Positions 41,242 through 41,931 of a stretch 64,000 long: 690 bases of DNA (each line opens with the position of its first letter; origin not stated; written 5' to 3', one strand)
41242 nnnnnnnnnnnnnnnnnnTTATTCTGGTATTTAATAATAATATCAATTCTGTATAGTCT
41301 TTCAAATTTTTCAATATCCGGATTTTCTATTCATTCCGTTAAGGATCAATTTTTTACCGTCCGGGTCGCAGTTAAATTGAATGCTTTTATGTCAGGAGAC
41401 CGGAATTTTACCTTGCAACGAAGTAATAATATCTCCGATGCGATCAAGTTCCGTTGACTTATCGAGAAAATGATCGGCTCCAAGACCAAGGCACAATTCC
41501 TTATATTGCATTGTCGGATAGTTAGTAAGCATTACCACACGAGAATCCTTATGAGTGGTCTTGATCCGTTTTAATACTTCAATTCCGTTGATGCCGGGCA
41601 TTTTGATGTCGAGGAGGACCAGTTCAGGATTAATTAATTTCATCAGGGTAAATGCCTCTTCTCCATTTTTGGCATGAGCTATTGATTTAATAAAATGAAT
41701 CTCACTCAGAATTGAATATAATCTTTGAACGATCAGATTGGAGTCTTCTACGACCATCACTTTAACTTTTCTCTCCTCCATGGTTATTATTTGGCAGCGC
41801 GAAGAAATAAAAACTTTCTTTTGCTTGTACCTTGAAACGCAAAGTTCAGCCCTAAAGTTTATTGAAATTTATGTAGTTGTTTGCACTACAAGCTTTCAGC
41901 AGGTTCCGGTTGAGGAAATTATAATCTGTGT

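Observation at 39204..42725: Four-gene two-component cluster (PAS-HK, two single-domain REC proteins, NarL-type RR) divergent from the clade II nos operon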

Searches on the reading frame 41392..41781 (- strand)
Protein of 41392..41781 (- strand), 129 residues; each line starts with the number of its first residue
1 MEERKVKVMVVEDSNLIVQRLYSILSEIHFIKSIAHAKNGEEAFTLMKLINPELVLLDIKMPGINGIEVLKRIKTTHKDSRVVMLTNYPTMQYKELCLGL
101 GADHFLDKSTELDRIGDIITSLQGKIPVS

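Call 3: search_protein_families(library=pfam, proteins=[window:41392-41781:-], max_evalue=0.01)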
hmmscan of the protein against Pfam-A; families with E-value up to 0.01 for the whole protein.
window:41392-41781:- (129 aa): 1 family
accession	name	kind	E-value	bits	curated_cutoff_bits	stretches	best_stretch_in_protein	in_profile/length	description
PF00072.30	Response_reg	-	2.1e-23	83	30.2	1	8-118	1-109/111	Response regulator receiver domain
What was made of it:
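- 41392..41781 (-): Stand-alone receiver REC129, the conserved partner gene of the regulator in all clades and in outgroups. Pfam Response_reg 83 bits (call 3).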

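Call 4: search_protein_families(library=ncbifam, proteins=[window:41392-41781:-], max_evalue=0.01)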
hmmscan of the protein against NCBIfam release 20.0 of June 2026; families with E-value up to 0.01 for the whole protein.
window:41392-41781:- (129 aa): 101 families (the best 25 are shown)
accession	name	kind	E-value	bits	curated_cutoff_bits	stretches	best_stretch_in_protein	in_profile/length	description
NF001965.0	PRK00742.1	subfamily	5e-20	72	293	1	4-111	2-110/357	chemotaxis-specific protein-glutamate methyltransferase CheB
NF007935.0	PRK10651.1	equivalog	9.4e-18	64.2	250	1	2-115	3-116/216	two-component system response regulator NarL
NF052445.1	RespRegMctR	equivalog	2.2e-16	59.9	300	1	5-119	1-115/205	two-component system response regulator MctR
NF007018.1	PRK09483.1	equivalog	2.7e-16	59.9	280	1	6-117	2-113/217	UvrY/SirA/GacA family response regulator transcription factor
TIGR02875.1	spore_0_A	equivalog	3.6e-16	59.2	200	1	5-123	2-122/262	sporulation transcription factor Spo0A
NF011896.0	PRK15369.1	equivalog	4.9e-16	59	242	1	5-109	3-107/211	two component system response regulator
NF041367.1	CheY_Halo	equivalog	6.2e-16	58.8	200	1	8-115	1-106/114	chemotaxis protein CheY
NF008469.0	PRK11361.1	equivalog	3e-14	52.6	714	1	7-119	6-116/461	acetoacetate metabolism transcriptional regulator AtoC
NF045991.1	RespRegCtrARhodob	equivalog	6.9e-14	52.1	350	1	7-111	2-104/224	response regulator transcription factor CtrA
NF007135.0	PRK09581.1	equivalog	1.1e-13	50.8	474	1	7-110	4-107/457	PleD family two-component system response regulator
NF009206.0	PRK12555.1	subfamily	1.7e-13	50.2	342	1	6-105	1-101/340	chemotaxis-specific protein-glutamate methyltransferase CheB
NF007969.0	PRK10693.1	equivalog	2e-13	50.1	329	1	7-118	9-119/337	two-component system response regulator RssB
NF041946.1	LuxO_transreg_Vib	equivalog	2e-13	49.9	800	1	11-115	2-104/463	quorum-sensing sigma-54 dependent transcriptional regulator LuxO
NF045944.1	ResRegRpaBCyano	equivalog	1.4e-12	47.5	330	1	9-109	1-98/229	response regulator transcription factor RpaB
NF040689.1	MtrAB_MtrA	equivalog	1.7e-12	47.1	300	1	8-109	1-99/219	MtrAB system response regulator MtrA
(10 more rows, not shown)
